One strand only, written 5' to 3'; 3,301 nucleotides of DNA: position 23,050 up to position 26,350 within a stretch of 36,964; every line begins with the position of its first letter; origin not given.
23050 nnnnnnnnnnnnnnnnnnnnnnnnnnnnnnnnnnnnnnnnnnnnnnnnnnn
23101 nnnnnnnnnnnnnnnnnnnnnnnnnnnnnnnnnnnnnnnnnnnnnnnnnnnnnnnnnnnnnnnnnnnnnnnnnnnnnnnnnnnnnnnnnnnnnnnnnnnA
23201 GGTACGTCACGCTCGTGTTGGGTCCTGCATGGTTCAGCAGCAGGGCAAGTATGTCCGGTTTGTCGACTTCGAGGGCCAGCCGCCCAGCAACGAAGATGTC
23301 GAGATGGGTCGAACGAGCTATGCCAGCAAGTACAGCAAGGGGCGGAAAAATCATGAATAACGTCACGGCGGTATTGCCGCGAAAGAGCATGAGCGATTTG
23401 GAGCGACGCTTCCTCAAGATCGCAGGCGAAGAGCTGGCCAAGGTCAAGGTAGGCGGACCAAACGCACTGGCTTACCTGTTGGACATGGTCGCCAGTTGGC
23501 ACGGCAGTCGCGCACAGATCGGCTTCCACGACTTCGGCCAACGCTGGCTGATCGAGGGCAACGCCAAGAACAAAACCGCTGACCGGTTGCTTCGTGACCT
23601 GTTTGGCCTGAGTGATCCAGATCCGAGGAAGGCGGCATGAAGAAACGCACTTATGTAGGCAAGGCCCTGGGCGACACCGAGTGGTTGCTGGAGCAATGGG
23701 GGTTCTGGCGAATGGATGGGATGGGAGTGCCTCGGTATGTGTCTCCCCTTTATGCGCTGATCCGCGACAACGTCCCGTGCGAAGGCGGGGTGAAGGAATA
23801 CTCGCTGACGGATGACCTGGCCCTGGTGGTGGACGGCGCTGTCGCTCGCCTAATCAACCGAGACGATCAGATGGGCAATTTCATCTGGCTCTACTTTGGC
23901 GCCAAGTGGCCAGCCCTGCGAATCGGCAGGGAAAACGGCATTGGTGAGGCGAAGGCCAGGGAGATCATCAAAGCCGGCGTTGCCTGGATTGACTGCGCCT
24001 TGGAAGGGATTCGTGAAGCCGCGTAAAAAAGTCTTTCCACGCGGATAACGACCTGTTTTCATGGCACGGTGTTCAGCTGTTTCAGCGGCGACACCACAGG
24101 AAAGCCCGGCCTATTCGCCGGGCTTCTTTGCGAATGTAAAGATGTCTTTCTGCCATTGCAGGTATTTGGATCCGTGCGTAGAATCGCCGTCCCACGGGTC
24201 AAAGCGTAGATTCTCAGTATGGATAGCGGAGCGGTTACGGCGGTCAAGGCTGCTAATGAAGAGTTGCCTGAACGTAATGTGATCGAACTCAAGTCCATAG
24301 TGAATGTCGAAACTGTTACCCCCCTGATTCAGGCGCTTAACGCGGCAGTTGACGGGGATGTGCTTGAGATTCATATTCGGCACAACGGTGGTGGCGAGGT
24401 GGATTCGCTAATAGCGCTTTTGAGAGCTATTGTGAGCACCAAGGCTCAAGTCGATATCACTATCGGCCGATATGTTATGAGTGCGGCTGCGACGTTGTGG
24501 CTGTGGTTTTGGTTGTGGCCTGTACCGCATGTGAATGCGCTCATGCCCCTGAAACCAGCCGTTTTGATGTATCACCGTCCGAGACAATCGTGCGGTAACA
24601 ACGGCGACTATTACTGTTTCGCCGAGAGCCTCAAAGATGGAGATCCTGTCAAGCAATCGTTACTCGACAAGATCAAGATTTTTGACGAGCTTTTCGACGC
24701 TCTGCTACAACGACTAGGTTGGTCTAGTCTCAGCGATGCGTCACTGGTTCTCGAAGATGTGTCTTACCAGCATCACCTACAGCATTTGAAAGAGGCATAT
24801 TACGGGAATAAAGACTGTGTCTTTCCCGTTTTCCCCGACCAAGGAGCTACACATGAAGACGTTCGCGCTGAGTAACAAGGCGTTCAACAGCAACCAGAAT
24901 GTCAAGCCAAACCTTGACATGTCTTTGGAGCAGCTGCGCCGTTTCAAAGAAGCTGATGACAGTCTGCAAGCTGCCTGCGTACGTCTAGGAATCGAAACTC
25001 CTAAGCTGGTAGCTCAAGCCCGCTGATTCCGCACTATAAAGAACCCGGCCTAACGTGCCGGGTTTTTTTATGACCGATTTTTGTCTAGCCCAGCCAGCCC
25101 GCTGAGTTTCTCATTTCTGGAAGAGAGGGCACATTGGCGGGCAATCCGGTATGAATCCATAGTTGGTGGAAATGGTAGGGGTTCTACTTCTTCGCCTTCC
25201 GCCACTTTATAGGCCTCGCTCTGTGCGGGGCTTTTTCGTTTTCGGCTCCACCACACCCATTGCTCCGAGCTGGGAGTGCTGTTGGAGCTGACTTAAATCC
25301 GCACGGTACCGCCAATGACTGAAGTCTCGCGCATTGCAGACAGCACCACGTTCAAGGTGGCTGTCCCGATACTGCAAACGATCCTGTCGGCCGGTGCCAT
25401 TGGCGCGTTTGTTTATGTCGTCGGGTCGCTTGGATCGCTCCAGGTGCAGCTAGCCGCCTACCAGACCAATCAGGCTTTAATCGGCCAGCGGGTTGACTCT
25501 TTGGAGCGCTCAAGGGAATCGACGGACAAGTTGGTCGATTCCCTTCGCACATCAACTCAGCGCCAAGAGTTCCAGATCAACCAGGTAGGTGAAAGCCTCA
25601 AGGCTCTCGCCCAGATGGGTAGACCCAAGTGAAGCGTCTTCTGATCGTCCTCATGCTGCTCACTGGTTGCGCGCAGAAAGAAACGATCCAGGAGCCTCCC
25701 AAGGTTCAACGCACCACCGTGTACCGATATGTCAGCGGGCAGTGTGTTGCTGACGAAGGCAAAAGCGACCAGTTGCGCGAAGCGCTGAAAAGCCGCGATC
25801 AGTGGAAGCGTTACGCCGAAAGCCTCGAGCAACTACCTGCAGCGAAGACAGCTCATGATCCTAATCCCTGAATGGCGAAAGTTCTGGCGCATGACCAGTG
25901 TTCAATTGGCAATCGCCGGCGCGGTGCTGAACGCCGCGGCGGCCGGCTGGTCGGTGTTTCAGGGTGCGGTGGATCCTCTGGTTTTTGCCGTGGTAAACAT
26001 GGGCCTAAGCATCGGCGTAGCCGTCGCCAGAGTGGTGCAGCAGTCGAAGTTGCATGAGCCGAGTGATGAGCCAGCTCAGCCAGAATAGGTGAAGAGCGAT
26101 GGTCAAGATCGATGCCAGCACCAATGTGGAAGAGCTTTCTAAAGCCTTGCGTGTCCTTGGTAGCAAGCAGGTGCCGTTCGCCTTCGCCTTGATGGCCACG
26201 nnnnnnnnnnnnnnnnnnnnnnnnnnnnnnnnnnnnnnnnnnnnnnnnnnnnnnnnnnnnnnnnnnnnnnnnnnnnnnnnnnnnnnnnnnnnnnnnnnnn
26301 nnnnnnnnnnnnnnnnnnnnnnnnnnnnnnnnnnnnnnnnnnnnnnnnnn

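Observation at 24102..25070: Self-contained promoter / ClpP-like protease / 57-aa ORF / terminator cassette inserted between antiterminator Q and the late genes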

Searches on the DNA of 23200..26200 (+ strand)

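Call 17: search_dna_similar(query=window:23200-26200:+, collection=phages, mode=distant, max_rows=30)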
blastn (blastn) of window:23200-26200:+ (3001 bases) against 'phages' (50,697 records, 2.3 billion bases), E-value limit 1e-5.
Records with a match: 62; places in all: 62; records where one place covers at least 80% of the query: 0.
Best place of each record, by identity: 95-99% 1; 90-95% 1; 60-80% 60.
By first word of the organism name: Pseudomonas 52; Salmonella 9; Shigella 1.
By host as written in the record: Pseudomonas aeruginosa 34; Salmonella enterica 4; Pseudomonas aeruginosa ST773 (NDM-1-producing) 3; Pseudomonas aeruginosa PACL 2; Pseudomonas sp. 2; Pseudomonas sp. ANT_H14 2; Pseudomonas aeruginosa PA14 1; Pseudomonas aeruginosa 147 1; and 13 more.
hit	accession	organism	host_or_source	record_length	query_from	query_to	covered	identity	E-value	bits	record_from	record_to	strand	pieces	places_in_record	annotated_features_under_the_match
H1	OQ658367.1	Pseudomonas phage sp.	Pseudomonas aeruginosa PACL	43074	36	1870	54%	68.6%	2e-104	565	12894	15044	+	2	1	putative antitermination protein | hypothetical protein (x2) | putative DnaB-like replicative helicase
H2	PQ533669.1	Pseudomonas phage Pacha_bin_1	Pseudomonas aeruginosa PA14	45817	27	926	30%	65.9%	7e-40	173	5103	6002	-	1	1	hypothetical protein (x4)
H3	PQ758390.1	Pseudomonas phage 5400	Pseudomonas aeruginosa 147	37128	27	863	28%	66.1%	6e-41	176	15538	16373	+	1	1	hypothetical protein (x3)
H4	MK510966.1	Pseudomonas phage vB_Pae_CF53a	Pseudomonas aeruginosa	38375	36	863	28%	66.5%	3e-45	191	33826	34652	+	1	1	hypothetical protein (x3)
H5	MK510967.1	Pseudomonas phage vB_Pae_CF54a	Pseudomonas aeruginosa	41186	36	863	28%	66.5%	3e-45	191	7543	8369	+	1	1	hypothetical protein (x3)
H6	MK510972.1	Pseudomonas phage vB_Pae_CF121c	Pseudomonas aeruginosa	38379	36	863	28%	66.5%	3e-45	191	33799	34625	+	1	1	hypothetical protein (x3)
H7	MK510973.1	Pseudomonas phage vB_Pae_CF127a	Pseudomonas aeruginosa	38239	36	863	28%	66.5%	3e-45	191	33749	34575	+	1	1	hypothetical protein (x3)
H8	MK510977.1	Pseudomonas phage vB_Pae_CF183a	Pseudomonas aeruginosa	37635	36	863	28%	66.5%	3e-45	191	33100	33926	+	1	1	hypothetical protein (x3)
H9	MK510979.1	Pseudomonas phage vB_Pae_BR52a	Pseudomonas aeruginosa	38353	36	863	28%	66.5%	3e-45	191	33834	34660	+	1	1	hypothetical protein (x3)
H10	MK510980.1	Pseudomonas phage vB_Pae_BR123a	Pseudomonas aeruginosa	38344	36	863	28%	66.5%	3e-45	191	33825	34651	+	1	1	hypothetical protein (x3)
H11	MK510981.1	Pseudomonas phage vB_Pae_BR143a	Pseudomonas aeruginosa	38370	36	863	28%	66.5%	3e-45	191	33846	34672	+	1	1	hypothetical protein (x3)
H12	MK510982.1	Pseudomonas phage vB_Pae_BR161c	Pseudomonas aeruginosa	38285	36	863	28%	66.5%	3e-45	191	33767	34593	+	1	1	hypothetical protein (x3)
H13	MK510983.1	Pseudomonas phage vB_Pae_BR178a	Pseudomonas aeruginosa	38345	36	863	28%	66.5%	3e-45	191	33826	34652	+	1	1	hypothetical protein (x3)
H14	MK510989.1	Pseudomonas phage vB_Pae_BR322a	Pseudomonas aeruginosa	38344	36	863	28%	66.5%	3e-45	191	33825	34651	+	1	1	hypothetical protein (x3)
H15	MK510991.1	Pseudomonas phage vB_Pae_BR141a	Pseudomonas aeruginosa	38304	36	863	28%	66.5%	3e-45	191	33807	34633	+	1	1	hypothetical protein (x3)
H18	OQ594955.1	Pseudomonas phage vB_Pae_LESphi2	Pseudomonas aeruginosa LESB58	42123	200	863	22%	67.6%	1e-44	189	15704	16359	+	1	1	antitermination protein Q | hypothetical protein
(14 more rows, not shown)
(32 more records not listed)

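Call 19: get_annotated_region(hit=H1, flank=3000)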
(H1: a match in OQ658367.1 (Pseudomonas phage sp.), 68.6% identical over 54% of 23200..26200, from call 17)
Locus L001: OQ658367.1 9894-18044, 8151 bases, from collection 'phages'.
description: Pseudomonas phage sp., complete genome.
organism: Pseudomonas phage sp. (NCBI taxid 2729638)
taxonomy: Viruses
host: Pseudomonas aeruginosa PACL; source: sputum of Homo sapiens; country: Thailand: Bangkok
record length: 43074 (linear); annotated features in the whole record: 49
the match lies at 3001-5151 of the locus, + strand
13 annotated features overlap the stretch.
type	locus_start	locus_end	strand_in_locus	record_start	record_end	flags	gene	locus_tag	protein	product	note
CDS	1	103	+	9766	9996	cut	-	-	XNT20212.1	hypothetical protein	-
CDS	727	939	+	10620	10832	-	-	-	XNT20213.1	pyocin large subunit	-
CDS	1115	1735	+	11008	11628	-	-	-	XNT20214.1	DNA replication protein DnaC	-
CDS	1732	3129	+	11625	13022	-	-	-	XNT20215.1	putative DnaB-like replicative helicase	-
CDS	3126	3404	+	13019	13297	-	-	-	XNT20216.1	hypothetical protein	-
CDS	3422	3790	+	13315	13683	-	-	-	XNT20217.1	putative antitermination protein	-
CDS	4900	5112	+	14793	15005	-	-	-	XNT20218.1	hypothetical protein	-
CDS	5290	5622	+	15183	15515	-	-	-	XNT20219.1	putative holin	-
CDS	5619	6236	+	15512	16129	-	-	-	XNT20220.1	putative chitinase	-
CDS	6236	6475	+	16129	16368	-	-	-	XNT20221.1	hypothetical protein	-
CDS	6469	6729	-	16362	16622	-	-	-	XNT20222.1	hypothetical protein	-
CDS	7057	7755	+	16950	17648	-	-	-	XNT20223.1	hypothetical protein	-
CDS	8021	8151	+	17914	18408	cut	-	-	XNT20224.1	putative small subunit of DNA packaging dimer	-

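Call 73: get_annotated_region(hit=H18, flank=2500)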
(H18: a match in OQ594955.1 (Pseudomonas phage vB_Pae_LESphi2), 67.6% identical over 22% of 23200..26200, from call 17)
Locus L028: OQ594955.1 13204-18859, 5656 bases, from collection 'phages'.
description: Pseudomonas phage vB_Pae_LESphi2, complete genome.
organism: Pseudomonas phage vB_Pae_LESphi2 (NCBI taxid 3038225)
taxonomy: Viruses; Duplodnaviria; Heunggongvirae; Uroviricota; Caudoviricetes
host: Pseudomonas aeruginosa LESB58; source: CF lung; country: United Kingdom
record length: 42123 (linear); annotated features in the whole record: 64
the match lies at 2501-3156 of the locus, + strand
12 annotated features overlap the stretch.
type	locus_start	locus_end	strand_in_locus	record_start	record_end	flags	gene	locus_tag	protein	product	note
CDS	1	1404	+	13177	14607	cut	-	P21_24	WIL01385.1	DnaB-like replicative helicase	-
CDS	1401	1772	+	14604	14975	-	-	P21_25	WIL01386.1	hypothetical protein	-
CDS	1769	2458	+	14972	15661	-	-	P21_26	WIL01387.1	serine/threonine protein phosphatase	-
CDS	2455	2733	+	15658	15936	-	-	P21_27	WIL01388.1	hypothetical protein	-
CDS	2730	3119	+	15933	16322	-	-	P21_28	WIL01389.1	antitermination protein Q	-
CDS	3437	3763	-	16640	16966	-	-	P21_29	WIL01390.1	transcriptional regulator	-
CDS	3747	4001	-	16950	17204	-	-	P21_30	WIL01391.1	RelE-like toxin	-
tRNA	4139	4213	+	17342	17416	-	-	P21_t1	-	tRNA-Met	-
CDS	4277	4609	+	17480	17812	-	-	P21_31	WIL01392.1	holin/anti-holin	-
CDS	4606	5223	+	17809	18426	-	-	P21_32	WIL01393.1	endolysin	-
CDS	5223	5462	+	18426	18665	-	-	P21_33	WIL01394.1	hypothetical protein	-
CDS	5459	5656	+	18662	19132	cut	-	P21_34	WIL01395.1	Rz-like spanin, inner membrane subunit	-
